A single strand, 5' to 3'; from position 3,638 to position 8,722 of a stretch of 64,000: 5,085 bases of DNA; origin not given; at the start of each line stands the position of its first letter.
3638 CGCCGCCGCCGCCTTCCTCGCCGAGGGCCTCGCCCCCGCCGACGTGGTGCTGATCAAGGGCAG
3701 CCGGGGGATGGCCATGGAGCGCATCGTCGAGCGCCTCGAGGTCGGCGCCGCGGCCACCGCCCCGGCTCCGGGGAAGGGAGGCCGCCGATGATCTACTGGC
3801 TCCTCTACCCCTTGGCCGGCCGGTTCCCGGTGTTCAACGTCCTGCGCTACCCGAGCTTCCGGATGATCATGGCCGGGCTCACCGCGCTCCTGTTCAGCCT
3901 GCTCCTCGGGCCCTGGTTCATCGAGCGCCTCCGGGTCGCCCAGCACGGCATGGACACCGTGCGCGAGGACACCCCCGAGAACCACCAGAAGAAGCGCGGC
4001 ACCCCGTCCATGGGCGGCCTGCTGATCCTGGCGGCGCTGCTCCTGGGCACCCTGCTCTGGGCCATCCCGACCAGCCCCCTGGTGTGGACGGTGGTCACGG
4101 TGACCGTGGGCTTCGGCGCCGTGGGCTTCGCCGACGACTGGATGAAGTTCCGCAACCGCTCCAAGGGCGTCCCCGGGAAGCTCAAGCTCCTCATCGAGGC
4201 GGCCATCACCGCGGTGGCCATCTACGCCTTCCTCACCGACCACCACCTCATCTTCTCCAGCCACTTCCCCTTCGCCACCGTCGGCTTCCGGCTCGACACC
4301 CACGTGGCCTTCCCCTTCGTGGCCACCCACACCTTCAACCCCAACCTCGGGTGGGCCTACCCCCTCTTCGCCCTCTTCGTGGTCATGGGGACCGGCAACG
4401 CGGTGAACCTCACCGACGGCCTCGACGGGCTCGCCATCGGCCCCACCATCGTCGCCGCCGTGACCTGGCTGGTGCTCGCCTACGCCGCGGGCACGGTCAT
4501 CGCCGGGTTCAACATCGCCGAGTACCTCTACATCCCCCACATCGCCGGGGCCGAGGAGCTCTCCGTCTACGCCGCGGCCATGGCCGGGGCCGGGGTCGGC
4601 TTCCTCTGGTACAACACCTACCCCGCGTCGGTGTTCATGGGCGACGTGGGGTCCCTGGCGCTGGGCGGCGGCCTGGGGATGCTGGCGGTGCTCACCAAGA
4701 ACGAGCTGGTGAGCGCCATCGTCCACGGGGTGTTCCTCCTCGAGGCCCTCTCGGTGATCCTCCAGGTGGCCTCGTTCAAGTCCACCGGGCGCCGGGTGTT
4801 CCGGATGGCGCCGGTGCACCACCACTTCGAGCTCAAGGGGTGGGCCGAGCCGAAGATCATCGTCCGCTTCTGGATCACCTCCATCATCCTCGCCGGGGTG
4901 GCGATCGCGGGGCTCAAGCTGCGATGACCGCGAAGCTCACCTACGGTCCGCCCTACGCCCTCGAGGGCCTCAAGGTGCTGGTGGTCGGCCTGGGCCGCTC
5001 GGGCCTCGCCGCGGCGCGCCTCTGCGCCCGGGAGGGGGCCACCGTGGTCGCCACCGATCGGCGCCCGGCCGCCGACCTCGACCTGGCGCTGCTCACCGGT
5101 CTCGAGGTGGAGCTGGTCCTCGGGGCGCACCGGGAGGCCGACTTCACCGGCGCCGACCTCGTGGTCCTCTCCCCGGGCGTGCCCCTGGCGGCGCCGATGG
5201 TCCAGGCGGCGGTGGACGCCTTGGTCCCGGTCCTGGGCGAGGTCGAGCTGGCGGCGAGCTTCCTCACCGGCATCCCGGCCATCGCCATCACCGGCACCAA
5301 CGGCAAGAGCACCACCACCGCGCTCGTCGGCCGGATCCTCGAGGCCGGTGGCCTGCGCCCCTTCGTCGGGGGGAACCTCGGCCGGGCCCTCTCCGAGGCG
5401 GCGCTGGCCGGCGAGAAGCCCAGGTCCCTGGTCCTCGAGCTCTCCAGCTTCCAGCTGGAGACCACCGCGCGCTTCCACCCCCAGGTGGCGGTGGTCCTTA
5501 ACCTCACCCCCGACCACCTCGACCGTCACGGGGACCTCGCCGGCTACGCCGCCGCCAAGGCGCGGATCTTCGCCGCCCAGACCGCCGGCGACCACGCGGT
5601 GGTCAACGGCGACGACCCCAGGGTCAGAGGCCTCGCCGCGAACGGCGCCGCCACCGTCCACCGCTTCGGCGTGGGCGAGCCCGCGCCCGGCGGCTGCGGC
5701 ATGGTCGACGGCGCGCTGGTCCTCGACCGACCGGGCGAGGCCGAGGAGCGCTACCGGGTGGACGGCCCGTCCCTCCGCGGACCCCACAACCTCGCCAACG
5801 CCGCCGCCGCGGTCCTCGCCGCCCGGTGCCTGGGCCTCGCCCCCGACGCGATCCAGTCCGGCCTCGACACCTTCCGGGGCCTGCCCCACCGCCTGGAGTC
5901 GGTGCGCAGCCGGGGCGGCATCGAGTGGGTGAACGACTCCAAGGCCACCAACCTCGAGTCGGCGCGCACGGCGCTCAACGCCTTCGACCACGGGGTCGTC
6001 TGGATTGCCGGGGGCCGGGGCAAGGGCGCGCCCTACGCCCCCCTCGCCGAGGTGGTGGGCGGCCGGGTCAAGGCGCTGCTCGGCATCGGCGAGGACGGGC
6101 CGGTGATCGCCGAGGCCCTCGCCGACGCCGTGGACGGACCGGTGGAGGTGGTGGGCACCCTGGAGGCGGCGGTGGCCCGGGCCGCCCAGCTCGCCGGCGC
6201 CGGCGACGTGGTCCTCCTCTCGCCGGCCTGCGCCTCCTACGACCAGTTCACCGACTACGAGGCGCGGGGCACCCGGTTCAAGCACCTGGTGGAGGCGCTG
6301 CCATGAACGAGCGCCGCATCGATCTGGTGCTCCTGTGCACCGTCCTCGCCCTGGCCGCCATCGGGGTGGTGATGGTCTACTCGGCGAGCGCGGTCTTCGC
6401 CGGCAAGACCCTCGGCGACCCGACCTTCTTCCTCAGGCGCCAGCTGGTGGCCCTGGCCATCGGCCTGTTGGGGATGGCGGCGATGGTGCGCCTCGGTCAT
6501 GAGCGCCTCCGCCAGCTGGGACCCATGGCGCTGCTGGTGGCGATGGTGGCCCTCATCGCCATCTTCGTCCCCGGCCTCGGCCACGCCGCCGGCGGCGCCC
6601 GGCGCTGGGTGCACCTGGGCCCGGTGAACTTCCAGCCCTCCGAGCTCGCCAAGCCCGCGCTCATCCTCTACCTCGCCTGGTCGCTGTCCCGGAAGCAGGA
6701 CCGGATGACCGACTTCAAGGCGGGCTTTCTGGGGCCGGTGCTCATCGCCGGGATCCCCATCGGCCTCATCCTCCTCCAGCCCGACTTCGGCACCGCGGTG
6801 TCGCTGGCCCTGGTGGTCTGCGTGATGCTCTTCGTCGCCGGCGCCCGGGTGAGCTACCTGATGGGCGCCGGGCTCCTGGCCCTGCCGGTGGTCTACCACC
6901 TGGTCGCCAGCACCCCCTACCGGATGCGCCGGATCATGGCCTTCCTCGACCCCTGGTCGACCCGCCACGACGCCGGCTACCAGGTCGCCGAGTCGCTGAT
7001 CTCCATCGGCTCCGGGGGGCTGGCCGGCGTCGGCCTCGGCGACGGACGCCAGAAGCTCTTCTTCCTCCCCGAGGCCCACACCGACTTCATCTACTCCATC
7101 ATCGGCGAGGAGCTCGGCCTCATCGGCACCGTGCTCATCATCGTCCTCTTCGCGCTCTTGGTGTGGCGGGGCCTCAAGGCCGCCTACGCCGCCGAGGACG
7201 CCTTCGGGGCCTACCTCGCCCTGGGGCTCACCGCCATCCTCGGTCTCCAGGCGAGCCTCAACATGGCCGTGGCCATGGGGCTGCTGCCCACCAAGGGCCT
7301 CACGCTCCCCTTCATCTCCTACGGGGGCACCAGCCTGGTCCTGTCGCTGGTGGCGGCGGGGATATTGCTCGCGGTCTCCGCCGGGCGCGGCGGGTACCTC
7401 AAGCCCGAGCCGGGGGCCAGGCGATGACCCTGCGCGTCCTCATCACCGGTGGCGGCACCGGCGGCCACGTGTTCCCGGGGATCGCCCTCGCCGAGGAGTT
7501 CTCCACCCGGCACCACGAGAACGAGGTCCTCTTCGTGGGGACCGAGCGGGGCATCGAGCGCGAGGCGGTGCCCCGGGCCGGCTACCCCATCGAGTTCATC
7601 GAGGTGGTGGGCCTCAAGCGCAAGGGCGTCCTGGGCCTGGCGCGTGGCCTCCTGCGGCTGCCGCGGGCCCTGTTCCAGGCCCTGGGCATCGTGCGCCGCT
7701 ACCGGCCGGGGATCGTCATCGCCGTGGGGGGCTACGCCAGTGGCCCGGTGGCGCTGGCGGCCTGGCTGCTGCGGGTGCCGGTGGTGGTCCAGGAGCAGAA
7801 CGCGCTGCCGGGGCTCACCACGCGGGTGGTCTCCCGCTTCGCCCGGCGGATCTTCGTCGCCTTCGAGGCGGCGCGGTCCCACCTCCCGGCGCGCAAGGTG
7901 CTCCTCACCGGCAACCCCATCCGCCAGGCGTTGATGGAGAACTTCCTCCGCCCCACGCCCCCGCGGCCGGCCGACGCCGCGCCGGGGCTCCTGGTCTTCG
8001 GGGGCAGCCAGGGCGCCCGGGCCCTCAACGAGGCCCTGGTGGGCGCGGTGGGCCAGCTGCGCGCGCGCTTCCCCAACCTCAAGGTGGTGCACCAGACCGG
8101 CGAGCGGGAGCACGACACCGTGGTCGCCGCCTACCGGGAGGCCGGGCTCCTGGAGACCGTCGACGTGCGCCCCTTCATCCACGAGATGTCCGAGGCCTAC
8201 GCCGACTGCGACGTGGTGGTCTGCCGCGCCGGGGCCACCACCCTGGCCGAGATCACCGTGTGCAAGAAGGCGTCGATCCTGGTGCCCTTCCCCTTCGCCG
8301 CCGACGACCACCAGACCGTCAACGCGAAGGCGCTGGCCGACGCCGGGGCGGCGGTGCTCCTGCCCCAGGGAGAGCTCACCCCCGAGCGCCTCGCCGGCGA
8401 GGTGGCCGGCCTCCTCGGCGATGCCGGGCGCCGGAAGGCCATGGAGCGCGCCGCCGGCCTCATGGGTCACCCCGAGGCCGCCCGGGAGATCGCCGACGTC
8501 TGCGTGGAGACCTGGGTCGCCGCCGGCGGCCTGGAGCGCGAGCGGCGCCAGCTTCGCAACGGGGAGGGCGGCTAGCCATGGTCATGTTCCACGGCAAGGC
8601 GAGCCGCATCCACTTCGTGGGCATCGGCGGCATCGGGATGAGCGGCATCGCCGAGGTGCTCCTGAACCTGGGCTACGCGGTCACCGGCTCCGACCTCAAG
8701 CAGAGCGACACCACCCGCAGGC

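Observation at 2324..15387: Essential division genes murF, ftsA and ftsZ all carry single-base frameshifts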

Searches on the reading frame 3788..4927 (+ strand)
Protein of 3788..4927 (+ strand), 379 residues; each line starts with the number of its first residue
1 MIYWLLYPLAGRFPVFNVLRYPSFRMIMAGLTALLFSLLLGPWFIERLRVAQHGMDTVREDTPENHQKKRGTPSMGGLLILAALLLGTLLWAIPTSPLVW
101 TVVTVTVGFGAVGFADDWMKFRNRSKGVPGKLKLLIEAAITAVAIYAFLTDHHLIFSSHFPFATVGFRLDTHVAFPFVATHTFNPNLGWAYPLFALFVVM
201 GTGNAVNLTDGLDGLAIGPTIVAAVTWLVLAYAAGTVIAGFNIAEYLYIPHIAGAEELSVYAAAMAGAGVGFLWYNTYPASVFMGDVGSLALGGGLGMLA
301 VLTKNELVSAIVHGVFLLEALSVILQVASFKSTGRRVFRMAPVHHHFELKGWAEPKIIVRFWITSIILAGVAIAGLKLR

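Call 8: find_encoding_contigs(protein=window:3788-4927:+, flank=10000, max_places=10)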
Protein window:3788-4927:+ (379 aa): no gene with exactly this product is on record in the collection.

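Call 55: list_cluster_members(proteins=[window:3788-4924:+, window:12782-13570:+, window:13363-14010:+, window:14390-14770:+, window:14098-15384:+, window:15486-16214:+, window:58144-58542:-, window:38036-39538:+, window:38120-39538:+])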
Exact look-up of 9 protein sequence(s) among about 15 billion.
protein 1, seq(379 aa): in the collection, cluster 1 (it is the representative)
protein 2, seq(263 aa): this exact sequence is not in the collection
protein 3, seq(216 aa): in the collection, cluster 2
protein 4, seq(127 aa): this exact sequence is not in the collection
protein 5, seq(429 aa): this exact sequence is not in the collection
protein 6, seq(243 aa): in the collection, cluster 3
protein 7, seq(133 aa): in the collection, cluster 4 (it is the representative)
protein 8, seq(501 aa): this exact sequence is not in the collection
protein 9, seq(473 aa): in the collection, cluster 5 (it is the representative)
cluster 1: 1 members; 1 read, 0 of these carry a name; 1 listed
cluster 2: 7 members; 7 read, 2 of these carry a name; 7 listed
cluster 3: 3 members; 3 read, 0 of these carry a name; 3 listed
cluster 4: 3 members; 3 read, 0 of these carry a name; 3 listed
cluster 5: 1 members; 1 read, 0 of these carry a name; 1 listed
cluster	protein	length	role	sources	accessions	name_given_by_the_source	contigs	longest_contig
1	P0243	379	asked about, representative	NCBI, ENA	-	-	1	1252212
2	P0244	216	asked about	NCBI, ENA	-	-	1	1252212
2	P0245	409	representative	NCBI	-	-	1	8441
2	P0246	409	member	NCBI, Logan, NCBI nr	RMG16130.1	MAG: cell division protein FtsA [Deltaproteobacteria bacterium]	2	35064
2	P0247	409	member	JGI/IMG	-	cell division protein FtsA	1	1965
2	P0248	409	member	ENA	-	-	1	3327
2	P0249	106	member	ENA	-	-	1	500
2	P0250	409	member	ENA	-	-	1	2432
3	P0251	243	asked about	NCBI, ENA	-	-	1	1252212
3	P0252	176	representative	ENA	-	-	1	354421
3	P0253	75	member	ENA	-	-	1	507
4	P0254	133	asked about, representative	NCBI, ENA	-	-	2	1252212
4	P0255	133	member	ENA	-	-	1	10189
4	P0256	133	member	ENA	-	-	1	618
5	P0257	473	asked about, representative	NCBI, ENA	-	-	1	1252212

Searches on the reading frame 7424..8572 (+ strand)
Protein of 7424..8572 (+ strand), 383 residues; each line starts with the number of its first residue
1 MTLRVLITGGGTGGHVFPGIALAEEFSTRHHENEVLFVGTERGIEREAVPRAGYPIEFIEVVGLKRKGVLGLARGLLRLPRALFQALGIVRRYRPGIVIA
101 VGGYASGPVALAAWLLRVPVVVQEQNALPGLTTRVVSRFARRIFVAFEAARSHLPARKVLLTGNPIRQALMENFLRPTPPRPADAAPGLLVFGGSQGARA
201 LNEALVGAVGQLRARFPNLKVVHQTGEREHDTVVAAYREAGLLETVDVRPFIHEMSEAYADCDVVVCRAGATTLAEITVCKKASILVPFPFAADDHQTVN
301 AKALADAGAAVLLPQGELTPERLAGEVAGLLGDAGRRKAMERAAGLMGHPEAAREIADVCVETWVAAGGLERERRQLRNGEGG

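Call 9: find_related_loci(query=window:7424-8572:+, collection=genome_contigs, flank=10000)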
Query seq(383 aa) (383 aa) in genome_contigs; peptide patterns used: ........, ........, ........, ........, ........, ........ (x = any residue, [..] = any of these).
206 stretches matched a pattern; 58 encode a relative of the query (tblastn E <= 1e-3); 58 distinct loci.
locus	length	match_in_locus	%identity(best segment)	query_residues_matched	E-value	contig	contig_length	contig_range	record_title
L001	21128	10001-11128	67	1-377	1e-162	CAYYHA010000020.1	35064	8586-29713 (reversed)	MAG TPA_asm: uncultured Myxococcia bacterium isolate SRP162660_co1_4 genome assembly, contig: NODE_287_length_35064_cov_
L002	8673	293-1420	66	1-377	2e-159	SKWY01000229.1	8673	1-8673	MAG: Deltaproteobacteria bacterium isolate CSSed162cmB_222 CSSed16-2cmB-33660, whole genome shotgun sequence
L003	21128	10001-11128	61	1-377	4e-151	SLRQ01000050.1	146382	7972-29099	MAG: Deltaproteobacteria bacterium isolate CSSed165cm_581 CSSed16-5cm-12, whole genome shotgun sequence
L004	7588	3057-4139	45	3-358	2e-89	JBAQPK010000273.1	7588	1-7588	MAG: Desulfuromonadaceae bacterium isolate MFD12001_ilm_asm_bin38 k127_42300, whole genome shotgun sequence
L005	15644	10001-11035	46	15-360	6e-89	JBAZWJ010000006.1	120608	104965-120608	MAG: Desulfobacteraceae bacterium isolate SO_2017_GW1_28 NODE_1078_length_120608_cov_1.294287_OW334_2017, whole genome s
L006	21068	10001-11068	43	15-371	8e-86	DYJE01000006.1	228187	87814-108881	MAG TPA_asm: Desulforapulum autotrophicum isolate FI88_52_17 Afr_mines_FI88_41_length_228187_cov_7_326754, whole genome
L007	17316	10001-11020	46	14-360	2e-85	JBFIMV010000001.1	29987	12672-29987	MAG: Desulfuromonadales bacterium isolate Mix_sand12.2021.10.G.39 k141_1934975_length_29987_cov_20.7067, whole genome sh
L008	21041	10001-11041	44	15-362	9e-85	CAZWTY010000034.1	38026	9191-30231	MAG TPA_asm: uncultured Desulforapulum sp. isolate SRP220891_co1_433 genome assembly, contig: NODE_2097_length_38026_cov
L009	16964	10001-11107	43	3-372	3e-84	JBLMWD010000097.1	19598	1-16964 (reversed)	MAG: Bacteroidota bacterium isolate MAG293 PRJNA960887_bin15_renamed_96, whole genome shotgun sequence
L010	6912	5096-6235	42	3-383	2e-81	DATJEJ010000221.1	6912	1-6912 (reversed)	MAG TPA_asm: Candidatus Omnitrophota bacterium isolate SMAG_U15430 k141_7947529, whole genome shotgun sequence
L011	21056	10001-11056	41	4-362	6e-81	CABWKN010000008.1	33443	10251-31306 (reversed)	uncultured bacterium isolate GB_MAG SS3 genome assembly, contig: NODE_22_length_33443_cov_5.11754_ID_5392440, whole geno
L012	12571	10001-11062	43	3-356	1e-80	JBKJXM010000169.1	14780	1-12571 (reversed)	MAG: Candidatus Eisenbacteria bacterium isolate swi_bin.175 k127_9130110, whole genome shotgun sequence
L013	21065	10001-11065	45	4-358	8e-81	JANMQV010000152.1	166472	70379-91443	MAG: Candidatus Eisenbacteria bacterium isolate OTE_51_metabat_13 OTE_51_k141_3329446, whole genome shotgun sequence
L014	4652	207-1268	43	3-356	2e-80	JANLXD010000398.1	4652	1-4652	MAG: Candidatus Eisenbacteria bacterium isolate OTE_20_metabat_128 OTE_20_k141_804980, whole genome shotgun sequence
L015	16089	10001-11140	41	3-383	3e-80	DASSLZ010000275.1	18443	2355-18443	MAG TPA_asm: Candidatus Eisenbacteria bacterium isolate SMAG_U1185 k141_1100194, whole genome shotgun sequence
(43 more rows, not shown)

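Call 10: find_related_loci(query=window:7424-8572:+, collection=metagenome_contigs, flank=10000)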
Query seq(383 aa) (383 aa) in metagenome_contigs; peptide patterns used: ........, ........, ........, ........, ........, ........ (x = any residue, [..] = any of these).
205 stretches matched a pattern; 52 encode a relative of the query (tblastn E <= 1e-3); 52 distinct loci.
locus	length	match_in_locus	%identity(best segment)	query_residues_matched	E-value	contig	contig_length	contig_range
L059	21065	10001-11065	51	3-362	4e-109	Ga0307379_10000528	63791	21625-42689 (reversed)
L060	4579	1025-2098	46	2-360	1e-95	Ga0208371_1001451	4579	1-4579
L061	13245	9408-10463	46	3-362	8e-95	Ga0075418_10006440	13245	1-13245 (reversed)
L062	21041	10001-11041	44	15-362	5e-85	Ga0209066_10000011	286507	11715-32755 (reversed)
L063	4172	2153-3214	44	3-356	7e-84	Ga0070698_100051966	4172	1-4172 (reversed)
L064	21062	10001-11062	43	3-356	2e-82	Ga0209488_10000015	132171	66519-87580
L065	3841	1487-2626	42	3-383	7e-82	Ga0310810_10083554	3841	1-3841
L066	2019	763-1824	42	3-356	3e-85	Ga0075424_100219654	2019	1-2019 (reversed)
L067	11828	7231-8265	41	3-356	4e-75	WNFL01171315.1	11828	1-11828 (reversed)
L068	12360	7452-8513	43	3-356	6e-75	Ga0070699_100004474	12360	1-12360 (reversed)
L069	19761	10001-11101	43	1-374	2e-72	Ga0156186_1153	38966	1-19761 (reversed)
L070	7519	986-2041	35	2-356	8e-72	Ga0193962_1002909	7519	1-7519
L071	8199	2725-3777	42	4-357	1e-71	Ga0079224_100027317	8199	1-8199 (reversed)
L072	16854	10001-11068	39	3-360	2e-70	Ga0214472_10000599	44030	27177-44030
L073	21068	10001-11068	43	3-358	6e-70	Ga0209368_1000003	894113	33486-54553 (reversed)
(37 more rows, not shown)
